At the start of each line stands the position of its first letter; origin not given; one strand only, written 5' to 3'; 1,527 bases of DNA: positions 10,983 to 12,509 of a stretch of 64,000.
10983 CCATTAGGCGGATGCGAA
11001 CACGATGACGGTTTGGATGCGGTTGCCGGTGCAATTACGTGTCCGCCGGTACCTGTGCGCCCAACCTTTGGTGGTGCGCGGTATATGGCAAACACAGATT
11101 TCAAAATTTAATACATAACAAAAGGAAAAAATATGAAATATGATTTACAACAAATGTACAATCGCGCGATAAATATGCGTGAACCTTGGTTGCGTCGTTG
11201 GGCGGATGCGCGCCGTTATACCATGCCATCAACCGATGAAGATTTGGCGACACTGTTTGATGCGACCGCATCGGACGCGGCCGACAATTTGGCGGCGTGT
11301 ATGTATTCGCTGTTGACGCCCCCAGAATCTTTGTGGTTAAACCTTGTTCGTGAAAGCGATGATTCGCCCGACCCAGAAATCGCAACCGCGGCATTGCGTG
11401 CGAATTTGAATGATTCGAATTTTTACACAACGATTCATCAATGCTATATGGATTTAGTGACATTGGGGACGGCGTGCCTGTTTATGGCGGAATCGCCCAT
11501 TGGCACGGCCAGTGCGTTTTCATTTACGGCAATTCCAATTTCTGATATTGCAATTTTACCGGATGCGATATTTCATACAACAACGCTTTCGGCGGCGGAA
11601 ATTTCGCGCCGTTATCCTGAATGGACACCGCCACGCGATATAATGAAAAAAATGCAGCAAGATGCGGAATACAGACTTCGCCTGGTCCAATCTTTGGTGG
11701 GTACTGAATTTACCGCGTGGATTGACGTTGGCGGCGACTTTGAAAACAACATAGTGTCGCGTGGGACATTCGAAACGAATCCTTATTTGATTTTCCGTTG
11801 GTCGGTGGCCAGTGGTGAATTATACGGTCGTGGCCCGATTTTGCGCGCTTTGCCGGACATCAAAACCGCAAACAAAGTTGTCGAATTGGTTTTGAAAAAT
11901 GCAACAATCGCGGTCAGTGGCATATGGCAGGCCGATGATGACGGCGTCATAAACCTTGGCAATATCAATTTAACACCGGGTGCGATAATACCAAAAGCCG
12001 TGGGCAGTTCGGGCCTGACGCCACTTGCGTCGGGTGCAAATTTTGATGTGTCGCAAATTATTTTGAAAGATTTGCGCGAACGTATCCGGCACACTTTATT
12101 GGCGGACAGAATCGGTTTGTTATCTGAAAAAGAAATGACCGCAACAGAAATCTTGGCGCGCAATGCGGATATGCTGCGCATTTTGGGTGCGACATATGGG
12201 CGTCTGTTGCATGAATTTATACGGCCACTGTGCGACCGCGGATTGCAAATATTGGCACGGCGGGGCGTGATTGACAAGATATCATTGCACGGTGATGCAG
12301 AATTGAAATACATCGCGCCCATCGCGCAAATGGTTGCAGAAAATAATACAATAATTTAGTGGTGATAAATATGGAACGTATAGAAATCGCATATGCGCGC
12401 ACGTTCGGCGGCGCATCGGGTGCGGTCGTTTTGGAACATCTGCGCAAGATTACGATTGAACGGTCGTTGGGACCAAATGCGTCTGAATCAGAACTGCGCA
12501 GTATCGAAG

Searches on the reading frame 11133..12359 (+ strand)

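Call 47: search_protein_families(library=pfam, proteins=[window:11133-12359:+], max_evalue=0.001)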
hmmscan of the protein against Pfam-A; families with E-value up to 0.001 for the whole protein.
window:11133-12359:+ (408 aa): 1 family
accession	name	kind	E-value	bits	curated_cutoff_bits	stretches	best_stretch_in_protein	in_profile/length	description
PF12236.14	Head-tail_con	-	2.9e-78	263.9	27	1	5-401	4-440/489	Bacteriophage head to tail connecting protein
